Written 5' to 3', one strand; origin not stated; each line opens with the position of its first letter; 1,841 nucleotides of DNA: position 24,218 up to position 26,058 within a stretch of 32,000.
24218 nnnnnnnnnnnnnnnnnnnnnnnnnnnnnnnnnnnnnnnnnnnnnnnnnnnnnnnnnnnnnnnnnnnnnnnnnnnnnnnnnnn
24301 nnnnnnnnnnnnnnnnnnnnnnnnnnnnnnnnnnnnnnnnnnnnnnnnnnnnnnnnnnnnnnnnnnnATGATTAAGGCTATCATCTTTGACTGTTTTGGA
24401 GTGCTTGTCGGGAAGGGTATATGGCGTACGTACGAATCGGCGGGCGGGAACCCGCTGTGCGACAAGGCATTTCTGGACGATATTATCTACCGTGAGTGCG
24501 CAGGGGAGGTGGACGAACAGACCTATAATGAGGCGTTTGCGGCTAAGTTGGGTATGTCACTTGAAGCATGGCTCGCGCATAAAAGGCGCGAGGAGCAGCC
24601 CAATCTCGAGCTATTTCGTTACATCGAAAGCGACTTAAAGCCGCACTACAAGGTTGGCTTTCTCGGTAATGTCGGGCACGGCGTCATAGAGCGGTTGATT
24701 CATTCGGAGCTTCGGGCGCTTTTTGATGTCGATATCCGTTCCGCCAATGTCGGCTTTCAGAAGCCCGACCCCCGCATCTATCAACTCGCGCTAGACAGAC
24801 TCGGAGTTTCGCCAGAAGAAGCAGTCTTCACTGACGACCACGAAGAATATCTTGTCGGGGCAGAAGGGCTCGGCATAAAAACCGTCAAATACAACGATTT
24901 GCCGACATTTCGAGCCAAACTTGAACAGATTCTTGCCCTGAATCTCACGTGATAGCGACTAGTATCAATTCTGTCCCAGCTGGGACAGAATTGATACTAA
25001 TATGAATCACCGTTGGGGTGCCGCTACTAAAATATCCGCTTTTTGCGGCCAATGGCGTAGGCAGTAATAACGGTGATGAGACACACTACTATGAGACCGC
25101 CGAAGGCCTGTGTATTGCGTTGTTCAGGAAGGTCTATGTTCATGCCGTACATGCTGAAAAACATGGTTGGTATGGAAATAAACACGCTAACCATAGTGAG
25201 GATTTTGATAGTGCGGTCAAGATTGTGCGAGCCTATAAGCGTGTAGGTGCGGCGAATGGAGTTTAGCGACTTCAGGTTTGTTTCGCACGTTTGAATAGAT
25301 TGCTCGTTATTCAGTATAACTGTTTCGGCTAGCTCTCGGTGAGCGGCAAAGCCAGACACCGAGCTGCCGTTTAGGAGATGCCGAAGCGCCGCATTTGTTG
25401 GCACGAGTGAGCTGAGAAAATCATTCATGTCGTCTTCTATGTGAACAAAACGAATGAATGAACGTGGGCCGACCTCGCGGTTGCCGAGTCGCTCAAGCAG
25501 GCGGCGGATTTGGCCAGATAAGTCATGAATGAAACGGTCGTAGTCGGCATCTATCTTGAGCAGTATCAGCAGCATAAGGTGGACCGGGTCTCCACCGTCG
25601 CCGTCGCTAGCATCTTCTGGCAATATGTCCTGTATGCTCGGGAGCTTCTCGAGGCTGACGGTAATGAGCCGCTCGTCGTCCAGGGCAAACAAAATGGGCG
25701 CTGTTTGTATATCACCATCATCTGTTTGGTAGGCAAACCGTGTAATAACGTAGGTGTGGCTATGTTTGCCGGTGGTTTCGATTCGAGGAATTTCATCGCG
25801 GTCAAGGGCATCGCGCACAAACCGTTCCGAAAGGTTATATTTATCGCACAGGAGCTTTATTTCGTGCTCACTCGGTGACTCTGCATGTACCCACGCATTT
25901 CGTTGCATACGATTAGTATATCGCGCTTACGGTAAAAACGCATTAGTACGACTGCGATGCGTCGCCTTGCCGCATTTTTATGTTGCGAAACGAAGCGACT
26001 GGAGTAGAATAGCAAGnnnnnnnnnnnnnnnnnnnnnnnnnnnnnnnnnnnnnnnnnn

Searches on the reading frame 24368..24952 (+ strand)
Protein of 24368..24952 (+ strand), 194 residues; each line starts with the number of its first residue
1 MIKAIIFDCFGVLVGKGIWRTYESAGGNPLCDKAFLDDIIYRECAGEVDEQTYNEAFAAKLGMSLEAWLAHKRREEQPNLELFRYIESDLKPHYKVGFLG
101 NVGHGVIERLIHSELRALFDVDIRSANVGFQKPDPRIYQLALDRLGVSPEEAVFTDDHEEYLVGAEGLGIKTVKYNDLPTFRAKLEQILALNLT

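Call 41: search_protein_families(library=pfam, proteins=[window:24368-24952:+], max_evalue=0.00001)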
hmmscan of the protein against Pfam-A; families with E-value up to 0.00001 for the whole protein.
window:24368-24952:+ (194 aa): 2 families
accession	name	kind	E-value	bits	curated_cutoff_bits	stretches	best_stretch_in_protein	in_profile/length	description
PF00702.32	Hydrolase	-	3.6e-12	47.5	26.4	1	112-159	133-181/191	haloacid dehalogenase-like hydrolase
PF13419.12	HAD_2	-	4.1e-08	34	23.8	1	106-173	109-176/178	Haloacid dehalogenase-like hydrolase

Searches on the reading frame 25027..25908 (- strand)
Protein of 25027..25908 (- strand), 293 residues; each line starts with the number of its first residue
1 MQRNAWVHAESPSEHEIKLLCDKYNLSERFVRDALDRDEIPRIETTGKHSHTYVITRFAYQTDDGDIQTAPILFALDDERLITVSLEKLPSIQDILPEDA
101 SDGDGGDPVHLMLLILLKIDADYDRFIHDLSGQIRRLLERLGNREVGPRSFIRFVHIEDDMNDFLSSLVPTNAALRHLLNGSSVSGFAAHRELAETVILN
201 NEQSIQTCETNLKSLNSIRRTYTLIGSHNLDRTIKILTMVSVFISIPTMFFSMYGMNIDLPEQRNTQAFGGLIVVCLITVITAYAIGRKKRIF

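Call 41: search_protein_families(library=pfam, proteins=[window:25027-25908:-], max_evalue=0.00001)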
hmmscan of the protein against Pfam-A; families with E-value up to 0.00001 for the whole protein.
window:25027-25908:- (293 aa): 1 family
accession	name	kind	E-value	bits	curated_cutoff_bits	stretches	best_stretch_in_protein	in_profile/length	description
PF01544.23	CorA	-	2e-36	126.3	27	1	4-284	4-287/292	CorA-like Mg2+ transporter protein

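Call 57: find_homologous_proteins(query=window:25027-25908:-, max_evalue=1e-30)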
Query window:25027-25908:- (293 aa): 110 proteins with E <= 1e-30 among 2510 candidates.
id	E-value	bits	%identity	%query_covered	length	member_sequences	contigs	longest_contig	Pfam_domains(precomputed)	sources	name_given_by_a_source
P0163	9.1e-184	627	97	100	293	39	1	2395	PF01544.24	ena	-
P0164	5.6e-168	575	87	100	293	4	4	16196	PF01544.24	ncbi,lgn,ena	-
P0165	5.9e-140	483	76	99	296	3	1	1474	PF01544.24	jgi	-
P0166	1.1e-139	483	72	100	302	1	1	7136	PF01544.24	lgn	-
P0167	9.7e-138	476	76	98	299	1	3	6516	PF01544.24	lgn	-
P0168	4.2e-137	474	74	99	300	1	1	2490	PF01544.24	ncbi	-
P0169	4.4e-136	471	73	99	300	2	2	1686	PF01544.24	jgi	jgi:magnesium transporter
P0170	3.3e-133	461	72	100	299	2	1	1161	PF01544.24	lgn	-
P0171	7.5e-133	460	70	100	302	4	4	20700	PF01544.24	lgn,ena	-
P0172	1.9e-132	459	68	100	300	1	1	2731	PF01544.24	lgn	-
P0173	2.3e-132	459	72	98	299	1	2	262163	PF01544.24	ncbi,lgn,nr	ncbi:hypothetical protein CSA80_03315 [Candidatus Saccharibacteria bacterium]|nr:MAG: hypothetical p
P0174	9.4e-132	457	72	98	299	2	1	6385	PF01544.24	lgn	-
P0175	1.2e-131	456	72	98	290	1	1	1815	PF01544.24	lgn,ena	-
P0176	2.9e-130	452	71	98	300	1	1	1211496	PF01544.24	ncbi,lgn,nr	ncbi:magnesium transporter CorA family protein [Candidatus Saccharibacteria bacterium]|nr:MAG: magne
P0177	1.6e-129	449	71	99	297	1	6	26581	PF01544.24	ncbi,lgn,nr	ncbi:magnesium transporter CorA family protein [Candidatus Saccharibacteria bacterium]|nr:magnesium 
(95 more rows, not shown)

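Call 58: find_encoding_contigs(protein=P0173, flank=4000, max_places=1)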
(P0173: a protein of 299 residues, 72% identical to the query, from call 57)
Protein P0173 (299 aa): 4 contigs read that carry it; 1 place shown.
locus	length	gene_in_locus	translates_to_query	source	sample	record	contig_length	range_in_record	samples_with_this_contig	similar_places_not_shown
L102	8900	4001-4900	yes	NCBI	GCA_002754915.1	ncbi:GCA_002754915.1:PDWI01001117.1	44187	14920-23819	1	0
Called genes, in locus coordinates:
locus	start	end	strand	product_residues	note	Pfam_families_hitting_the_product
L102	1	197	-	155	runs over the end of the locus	PF04977:DivIC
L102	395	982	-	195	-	PF21806:DUF6879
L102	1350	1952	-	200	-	PF00293:NUDIX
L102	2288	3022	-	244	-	-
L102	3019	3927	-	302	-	PF00005:ABC_tran, PF13304:AAA_21 (weak)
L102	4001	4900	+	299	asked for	PF01544:CorA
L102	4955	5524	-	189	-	PF00702:Hydrolase, PF13419:HAD_2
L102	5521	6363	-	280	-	PF01488:Shikimate_DH (weak), PF02737:3HCDH_N (weak), PF02826:2-Hacid_dh_C (weak), PF03446:NAD_binding_2, PF03807:F420_oxidored, PF14833:NAD_binding_11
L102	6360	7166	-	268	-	PF00702:Hydrolase, PF13419:HAD_2, PF13242:Hydrolase_like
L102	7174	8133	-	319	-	PF01207:Dus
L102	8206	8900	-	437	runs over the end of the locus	-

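Call 59: find_encoding_contigs(protein=P0176, flank=4000, max_places=1)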
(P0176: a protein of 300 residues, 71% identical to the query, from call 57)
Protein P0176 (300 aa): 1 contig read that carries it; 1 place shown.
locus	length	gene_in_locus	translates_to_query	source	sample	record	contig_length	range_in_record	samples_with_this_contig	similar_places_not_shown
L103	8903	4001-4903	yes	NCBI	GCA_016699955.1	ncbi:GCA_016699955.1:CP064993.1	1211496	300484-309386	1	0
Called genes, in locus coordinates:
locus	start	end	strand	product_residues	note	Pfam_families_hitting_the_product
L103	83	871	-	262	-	-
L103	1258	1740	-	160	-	PF04977:DivIC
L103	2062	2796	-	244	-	PF12730:ABC2_membrane_4 (weak)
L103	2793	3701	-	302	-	PF00005:ABC_tran, PF13304:AAA_21 (weak)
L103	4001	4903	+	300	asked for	PF01544:CorA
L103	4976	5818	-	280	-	PF01488:Shikimate_DH (weak), PF02737:3HCDH_N (weak), PF03446:NAD_binding_2, PF03807:F420_oxidored, PF07991:KARI_N (faint), PF14833:NAD_binding_11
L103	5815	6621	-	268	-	PF00702:Hydrolase, PF13419:HAD_2, PF13242:Hydrolase_like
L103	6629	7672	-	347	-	PF01207:Dus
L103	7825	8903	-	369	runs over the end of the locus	PF12679:ABC2_membrane_2 (weak), PF12698:ABC2_membrane_3, PF01061:ABC2_membrane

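Call 60: find_encoding_contigs(protein=P0164, flank=4000, max_places=1)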
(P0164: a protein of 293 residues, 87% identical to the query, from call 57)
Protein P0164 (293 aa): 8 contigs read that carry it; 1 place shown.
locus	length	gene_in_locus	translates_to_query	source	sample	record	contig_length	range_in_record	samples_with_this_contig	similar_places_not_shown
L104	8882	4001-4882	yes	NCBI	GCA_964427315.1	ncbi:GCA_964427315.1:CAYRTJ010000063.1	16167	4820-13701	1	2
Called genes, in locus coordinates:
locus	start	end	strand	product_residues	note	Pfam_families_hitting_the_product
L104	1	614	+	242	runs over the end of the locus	-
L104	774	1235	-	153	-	-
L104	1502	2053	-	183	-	-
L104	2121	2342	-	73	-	-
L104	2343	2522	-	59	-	-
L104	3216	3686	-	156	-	PF04977:DivIC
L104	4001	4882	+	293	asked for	PF01544:CorA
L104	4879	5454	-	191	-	PF00702:Hydrolase, PF13419:HAD_2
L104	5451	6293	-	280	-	PF01488:Shikimate_DH (faint), PF02737:3HCDH_N (weak), PF03446:NAD_binding_2, PF03807:F420_oxidored, PF14833:NAD_binding_11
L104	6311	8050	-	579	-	PF01207:Dus, PF00702:Hydrolase, PF12710:HAD (weak), PF13419:HAD_2, PF13242:Hydrolase_like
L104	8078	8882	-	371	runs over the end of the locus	-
